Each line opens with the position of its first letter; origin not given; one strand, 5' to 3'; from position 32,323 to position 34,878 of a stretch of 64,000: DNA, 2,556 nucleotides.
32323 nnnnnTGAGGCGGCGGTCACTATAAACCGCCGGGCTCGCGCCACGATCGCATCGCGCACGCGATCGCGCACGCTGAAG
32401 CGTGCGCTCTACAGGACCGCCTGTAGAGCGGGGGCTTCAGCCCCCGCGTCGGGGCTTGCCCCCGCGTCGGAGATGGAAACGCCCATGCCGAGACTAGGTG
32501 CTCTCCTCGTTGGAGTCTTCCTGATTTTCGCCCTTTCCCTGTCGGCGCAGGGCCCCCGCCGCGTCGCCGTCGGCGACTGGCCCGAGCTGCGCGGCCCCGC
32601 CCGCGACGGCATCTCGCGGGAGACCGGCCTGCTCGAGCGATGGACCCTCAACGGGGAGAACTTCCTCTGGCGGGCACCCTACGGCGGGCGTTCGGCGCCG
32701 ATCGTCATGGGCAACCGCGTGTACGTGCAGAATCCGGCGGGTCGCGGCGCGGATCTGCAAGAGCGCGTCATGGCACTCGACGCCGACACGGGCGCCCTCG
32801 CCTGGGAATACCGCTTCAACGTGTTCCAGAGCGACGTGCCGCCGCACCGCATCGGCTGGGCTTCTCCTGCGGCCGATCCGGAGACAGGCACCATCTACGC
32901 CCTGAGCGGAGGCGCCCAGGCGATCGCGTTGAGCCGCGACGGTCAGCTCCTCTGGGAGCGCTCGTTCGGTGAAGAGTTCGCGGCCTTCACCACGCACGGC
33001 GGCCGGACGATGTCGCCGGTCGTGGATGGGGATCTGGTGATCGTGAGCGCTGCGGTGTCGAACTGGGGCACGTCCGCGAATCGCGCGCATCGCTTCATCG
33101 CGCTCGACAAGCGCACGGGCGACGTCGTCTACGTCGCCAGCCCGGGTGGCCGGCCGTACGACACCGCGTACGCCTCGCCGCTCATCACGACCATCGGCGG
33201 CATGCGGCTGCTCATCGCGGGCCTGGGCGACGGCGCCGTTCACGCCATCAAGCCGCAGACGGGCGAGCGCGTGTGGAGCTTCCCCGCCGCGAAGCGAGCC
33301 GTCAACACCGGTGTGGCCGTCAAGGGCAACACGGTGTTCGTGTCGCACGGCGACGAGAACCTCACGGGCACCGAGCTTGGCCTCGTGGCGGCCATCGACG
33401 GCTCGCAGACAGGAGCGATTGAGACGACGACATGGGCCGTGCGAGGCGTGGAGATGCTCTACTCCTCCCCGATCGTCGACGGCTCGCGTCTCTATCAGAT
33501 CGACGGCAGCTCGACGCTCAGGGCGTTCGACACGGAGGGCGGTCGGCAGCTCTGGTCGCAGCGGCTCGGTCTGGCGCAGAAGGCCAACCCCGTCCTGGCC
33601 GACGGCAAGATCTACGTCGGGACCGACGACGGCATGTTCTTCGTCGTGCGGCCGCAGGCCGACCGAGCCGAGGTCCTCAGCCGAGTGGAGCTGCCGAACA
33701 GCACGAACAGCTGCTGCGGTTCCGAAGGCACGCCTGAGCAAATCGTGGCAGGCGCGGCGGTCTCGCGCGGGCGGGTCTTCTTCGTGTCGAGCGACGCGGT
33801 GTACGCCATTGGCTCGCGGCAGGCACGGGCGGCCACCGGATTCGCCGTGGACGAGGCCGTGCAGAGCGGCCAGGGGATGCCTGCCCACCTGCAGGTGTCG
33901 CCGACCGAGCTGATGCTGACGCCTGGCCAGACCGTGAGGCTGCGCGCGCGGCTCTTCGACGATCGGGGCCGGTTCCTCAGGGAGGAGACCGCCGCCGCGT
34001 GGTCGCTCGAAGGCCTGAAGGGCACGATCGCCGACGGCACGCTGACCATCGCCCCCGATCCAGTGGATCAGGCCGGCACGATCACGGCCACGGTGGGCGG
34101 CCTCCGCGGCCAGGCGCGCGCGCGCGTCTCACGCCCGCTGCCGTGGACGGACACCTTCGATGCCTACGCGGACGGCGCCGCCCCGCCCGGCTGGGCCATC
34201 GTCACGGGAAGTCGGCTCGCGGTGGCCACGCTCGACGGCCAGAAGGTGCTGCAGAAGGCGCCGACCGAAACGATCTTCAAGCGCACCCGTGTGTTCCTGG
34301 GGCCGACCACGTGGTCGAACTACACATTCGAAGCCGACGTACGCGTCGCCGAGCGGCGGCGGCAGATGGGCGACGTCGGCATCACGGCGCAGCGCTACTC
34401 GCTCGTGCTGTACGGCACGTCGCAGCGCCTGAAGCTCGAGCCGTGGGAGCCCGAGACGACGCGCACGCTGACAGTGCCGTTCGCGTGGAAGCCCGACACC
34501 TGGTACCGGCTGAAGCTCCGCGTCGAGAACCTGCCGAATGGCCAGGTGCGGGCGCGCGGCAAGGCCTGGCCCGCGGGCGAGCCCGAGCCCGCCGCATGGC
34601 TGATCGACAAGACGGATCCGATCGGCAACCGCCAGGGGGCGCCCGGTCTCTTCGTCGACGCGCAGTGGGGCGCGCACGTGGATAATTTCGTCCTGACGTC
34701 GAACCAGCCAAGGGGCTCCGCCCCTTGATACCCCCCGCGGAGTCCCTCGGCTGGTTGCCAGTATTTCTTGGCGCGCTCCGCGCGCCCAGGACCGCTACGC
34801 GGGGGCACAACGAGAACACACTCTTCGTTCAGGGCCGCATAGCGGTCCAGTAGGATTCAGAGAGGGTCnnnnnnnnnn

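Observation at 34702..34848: Four-copy ~146-bp dual-hairpin element family with compensatory stem substitutions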

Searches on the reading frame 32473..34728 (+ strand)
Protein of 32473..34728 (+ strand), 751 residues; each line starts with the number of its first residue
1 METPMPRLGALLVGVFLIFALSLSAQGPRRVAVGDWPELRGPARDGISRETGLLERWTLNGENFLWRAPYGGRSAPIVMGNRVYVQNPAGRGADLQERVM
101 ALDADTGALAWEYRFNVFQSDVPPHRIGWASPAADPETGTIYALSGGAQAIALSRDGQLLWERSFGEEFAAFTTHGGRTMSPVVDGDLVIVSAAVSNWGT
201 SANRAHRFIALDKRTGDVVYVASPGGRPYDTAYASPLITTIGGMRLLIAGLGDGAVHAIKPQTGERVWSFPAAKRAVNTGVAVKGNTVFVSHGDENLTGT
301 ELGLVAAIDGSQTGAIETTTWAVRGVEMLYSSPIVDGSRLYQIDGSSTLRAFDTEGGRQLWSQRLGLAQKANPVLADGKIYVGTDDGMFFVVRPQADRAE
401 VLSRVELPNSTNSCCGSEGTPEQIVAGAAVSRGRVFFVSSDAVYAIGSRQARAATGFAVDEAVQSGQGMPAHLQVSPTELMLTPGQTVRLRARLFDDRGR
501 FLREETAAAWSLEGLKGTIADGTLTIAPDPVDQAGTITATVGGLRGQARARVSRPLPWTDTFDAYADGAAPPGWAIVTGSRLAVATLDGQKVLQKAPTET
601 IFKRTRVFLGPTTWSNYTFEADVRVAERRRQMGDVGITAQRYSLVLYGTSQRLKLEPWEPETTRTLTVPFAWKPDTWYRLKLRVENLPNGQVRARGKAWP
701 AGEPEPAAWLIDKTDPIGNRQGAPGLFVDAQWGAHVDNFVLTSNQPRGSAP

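Call 29: search_protein_families(library=pfam, proteins=[window:32473-34728:+])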
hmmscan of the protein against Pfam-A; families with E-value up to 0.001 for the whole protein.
window:32473-34728:+ (751 aa): 3 families
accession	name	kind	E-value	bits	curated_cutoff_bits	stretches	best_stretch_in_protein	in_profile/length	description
PF13360.13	PQQ_2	-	3.7e-30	105.8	27.6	2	253-452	2-190/233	Outer membrane protein assembly factor BamB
PF01011.28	PQQ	-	1e-10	41.4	26.7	0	70-142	160-244/595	Glucose/ethanol/alcohol dehydrogenase, beta-propeller domain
PF13570.13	Beta-prop_ACSF4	-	7e-10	39.3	133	1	203-393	26-201/329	Beta-alanine-activating enzyme, beta-propeller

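Call 58: find_homologous_proteins(query=window:32473-34701:+)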
Query window:32473-34701:+ (743 aa): 4135 proteins with E <= 0.001 among 8000 candidates; the best 120 are listed.
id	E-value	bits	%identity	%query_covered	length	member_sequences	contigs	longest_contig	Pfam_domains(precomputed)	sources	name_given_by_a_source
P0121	0.0e+0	1671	100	99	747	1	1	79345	PF01011.29,PF13360.14,PF13570.14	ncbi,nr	ncbi:MAG: PQQ-binding-like beta-propeller repeat protein [Acidobacteria bacterium]|nr:PQQ-binding-li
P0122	0.0e+0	1407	83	99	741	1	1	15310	PF01011.29,PF13360.14,PF13570.14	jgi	jgi:outer membrane protein assembly factor BamB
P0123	0.0e+0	1394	82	97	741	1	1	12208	PF01011.29,PF13360.14,PF13570.14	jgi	jgi:outer membrane protein assembly factor BamB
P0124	0.0e+0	1394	80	99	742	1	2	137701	PF01011.29,PF13360.14,PF13570.14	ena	-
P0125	0.0e+0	1394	82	97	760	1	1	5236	PF01011.29,PF13360.14,PF13570.14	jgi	jgi:outer membrane protein assembly factor BamB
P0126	0.0e+0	1392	81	99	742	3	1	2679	PF01011.29,PF13360.14,PF13570.14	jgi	-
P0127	0.0e+0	1389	80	99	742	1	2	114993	PF01011.29,PF13360.14,PF13570.14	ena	-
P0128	0.0e+0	1388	82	97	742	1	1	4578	PF01011.29,PF13360.14,PF13570.14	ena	-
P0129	0.0e+0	1386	81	98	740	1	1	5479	PF01011.29,PF13360.14,PF13570.14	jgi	jgi:outer membrane protein assembly factor BamB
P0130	0.0e+0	1386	82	97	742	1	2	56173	PF01011.29,PF13360.14,PF13570.14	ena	-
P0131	0.0e+0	1385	82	97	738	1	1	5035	PF01011.29,PF13360.14,PF13570.14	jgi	jgi:outer membrane protein assembly factor BamB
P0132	0.0e+0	1382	81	99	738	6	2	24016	PF01011.29,PF13360.14,PF13570.14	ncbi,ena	-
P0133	0.0e+0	1381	83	97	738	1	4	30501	PF01011.29,PF13360.14,PF13570.14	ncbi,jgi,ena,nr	ncbi:MAG: hypothetical protein FJW14_05180 [Acidimicrobiia bacterium]|nr:hypothetical protein [Acidi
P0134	0.0e+0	1380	80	99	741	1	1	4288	PF01011.29,PF13360.14,PF13570.14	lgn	-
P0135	0.0e+0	1379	80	99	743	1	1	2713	PF01011.29,PF13360.14,PF13570.14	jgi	jgi:outer membrane protein assembly factor BamB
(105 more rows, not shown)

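Call 65: find_encoding_contigs(protein=P0122, flank=1500, max_places=2)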
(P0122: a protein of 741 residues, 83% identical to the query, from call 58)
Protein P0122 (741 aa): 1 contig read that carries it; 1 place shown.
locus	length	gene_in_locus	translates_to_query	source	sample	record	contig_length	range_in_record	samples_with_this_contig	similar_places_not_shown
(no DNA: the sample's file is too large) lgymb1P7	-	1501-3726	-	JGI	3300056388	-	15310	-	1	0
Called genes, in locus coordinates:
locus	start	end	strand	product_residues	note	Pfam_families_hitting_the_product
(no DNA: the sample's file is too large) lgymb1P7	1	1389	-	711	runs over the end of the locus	PF07715:Plug, PF00593:TonB_dep_Rec_b-barrel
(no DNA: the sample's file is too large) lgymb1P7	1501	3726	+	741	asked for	PF01011:PQQ (faint), PF13360:PQQ_2, PF13570:Beta-prop_ACSF4 (faint), PF13360:PQQ_2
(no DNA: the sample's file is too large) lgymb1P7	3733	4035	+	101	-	?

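Call 67: find_encoding_contigs(protein=P0133, flank=1500, max_places=2)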
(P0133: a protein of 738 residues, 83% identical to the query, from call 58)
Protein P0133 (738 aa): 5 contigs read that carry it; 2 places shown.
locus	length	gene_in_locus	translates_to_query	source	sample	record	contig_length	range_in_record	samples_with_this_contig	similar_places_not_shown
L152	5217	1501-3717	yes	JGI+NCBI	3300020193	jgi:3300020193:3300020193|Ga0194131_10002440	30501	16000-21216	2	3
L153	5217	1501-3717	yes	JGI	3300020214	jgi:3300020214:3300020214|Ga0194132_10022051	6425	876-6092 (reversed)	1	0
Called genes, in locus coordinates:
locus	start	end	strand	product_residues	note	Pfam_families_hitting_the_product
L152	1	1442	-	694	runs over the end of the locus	PF07715:Plug, PF00593:TonB_dep_Rec_b-barrel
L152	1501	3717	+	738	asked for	PF13360:PQQ_2, PF01011:PQQ (faint), PF13360:PQQ_2, PF13570:Beta-prop_ACSF4 (faint), PF13360:PQQ_2 (weak)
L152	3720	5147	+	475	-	PF01011:PQQ (faint), PF13360:PQQ_2, PF13570:Beta-prop_ACSF4, PF13360:PQQ_2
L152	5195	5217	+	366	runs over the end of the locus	-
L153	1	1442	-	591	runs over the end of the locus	?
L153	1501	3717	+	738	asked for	PF13360:PQQ_2, PF01011:PQQ (faint), PF13360:PQQ_2, PF13570:Beta-prop_ACSF4 (faint), PF13360:PQQ_2 (weak)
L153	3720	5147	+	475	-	PF01011:PQQ (faint), PF13360:PQQ_2, PF13570:Beta-prop_ACSF4, PF13360:PQQ_2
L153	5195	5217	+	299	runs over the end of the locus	?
